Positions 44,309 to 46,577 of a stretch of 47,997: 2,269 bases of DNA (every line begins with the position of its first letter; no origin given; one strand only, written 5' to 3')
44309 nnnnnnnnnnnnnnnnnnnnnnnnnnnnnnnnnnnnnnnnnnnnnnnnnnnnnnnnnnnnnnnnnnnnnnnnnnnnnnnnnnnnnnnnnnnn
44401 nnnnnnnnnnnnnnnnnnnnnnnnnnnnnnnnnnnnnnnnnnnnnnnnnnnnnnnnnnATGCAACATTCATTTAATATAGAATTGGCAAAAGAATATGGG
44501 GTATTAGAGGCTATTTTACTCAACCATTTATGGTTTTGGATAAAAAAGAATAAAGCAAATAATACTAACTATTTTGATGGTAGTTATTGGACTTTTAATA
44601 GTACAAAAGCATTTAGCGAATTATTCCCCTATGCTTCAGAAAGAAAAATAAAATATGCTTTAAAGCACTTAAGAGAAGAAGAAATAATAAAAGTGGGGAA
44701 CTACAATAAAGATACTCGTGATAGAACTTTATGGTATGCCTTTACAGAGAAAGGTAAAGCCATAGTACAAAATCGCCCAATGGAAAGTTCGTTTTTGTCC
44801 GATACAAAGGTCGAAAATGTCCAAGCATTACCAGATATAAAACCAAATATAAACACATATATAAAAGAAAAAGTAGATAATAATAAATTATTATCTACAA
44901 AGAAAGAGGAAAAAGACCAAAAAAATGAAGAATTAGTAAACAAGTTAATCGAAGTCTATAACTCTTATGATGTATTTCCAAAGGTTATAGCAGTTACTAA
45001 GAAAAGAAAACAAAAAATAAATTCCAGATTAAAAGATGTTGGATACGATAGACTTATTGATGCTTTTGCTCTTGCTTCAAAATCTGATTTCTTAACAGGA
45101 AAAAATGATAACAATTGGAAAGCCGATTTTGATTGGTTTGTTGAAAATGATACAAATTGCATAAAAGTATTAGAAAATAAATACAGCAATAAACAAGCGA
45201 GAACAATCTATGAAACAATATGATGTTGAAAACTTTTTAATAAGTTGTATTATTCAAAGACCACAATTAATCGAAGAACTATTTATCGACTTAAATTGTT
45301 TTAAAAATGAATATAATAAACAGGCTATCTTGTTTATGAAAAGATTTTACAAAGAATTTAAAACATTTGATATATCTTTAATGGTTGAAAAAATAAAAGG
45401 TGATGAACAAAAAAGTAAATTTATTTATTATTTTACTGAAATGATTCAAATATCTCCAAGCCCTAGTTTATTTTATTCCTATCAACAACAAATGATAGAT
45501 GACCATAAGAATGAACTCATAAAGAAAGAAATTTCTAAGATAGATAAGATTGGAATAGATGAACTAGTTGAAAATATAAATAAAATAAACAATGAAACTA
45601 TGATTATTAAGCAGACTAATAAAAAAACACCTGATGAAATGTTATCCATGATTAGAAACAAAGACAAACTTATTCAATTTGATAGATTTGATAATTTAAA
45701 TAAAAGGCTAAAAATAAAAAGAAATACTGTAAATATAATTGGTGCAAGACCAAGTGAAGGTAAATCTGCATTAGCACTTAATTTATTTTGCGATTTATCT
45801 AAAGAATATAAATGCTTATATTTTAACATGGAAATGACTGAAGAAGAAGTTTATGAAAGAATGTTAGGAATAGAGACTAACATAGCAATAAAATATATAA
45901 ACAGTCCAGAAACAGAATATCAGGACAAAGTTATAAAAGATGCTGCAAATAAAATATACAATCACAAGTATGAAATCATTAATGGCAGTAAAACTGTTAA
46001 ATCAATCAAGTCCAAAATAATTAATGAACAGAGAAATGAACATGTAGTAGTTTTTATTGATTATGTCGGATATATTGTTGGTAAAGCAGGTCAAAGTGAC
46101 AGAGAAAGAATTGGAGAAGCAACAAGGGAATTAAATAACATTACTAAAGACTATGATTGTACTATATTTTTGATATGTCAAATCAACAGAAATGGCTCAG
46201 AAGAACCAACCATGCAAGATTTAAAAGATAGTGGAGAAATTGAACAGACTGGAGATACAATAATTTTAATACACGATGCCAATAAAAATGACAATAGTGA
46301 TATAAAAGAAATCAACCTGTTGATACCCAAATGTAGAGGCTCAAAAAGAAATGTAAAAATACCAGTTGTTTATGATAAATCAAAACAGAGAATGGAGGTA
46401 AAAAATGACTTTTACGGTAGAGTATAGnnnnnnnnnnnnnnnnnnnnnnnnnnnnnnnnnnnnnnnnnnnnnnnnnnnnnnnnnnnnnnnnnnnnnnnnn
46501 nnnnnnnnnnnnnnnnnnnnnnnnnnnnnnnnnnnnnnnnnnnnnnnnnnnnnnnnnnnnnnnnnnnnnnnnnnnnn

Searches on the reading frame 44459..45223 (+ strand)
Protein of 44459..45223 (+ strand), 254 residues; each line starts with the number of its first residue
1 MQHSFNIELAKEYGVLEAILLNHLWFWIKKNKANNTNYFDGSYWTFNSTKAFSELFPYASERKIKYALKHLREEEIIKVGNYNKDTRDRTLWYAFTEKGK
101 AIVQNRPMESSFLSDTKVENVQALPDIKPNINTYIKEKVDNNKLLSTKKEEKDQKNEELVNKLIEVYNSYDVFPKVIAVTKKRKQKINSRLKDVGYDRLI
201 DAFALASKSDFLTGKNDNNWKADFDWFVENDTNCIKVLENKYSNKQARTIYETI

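Call 19: search_protein_families(library=phrogs, max_evalue=0.001, proteins=[window:44459-45223:+])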
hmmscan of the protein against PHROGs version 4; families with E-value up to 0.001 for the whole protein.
window:44459-45223:+ (254 aa): 9 families
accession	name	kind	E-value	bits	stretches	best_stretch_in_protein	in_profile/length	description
phrog_11233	-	DNA, RNA and nucleotide metabolism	1.8e-35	123.8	1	2-227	3-220/297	replication initiation protein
phrog_10469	-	DNA, RNA and nucleotide metabolism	1.9e-21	77.7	1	69-247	101-277/305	DnaD-like helicase loader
phrog_19658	-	DNA, RNA and nucleotide metabolism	1.2e-20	75.1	1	41-250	36-257/283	replication initiation protein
phrog_345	-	DNA, RNA and nucleotide metabolism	7.7e-16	59.6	1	23-246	49-293/297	replication initiation O-like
phrog_6493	-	DNA, RNA and nucleotide metabolism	2.8e-15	57.3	1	7-169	16-180/261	DnaD-like helicase loader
phrog_428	-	DNA, RNA and nucleotide metabolism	1.3e-09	38.8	1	19-197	110-269/455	replication initiation protein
phrog_678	-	DNA, RNA and nucleotide metabolism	7.7e-09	36.6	1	17-156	75-224/346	replication initiation O-like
phrog_270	-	DNA, RNA and nucleotide metabolism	4e-07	30.7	1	27-165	54-184/383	replication initiation protein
phrog_20659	-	unknown function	9.1e-06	26.5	1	3-161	5-147/264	-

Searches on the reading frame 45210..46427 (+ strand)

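Call 19: search_protein_families(library=phrogs, max_evalue=0.001, proteins=[window:45210-46427:+])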
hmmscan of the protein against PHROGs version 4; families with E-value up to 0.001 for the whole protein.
window:45210-46427:+ (405 aa): 4 families
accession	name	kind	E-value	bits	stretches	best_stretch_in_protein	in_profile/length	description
phrog_19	-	DNA, RNA and nucleotide metabolism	8.5e-53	181.1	1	3-396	160-579/621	DnaB-like replicative helicase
phrog_239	-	DNA, RNA and nucleotide metabolism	3.5e-31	109.9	1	132-401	308-602/801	DNA primase/helicase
phrog_243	-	DNA, RNA and nucleotide metabolism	7.6e-25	88.4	1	164-379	27-245/273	DnaB-like replicative helicase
phrog_11530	-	unknown function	2.5e-12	48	1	267-389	22-146/184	-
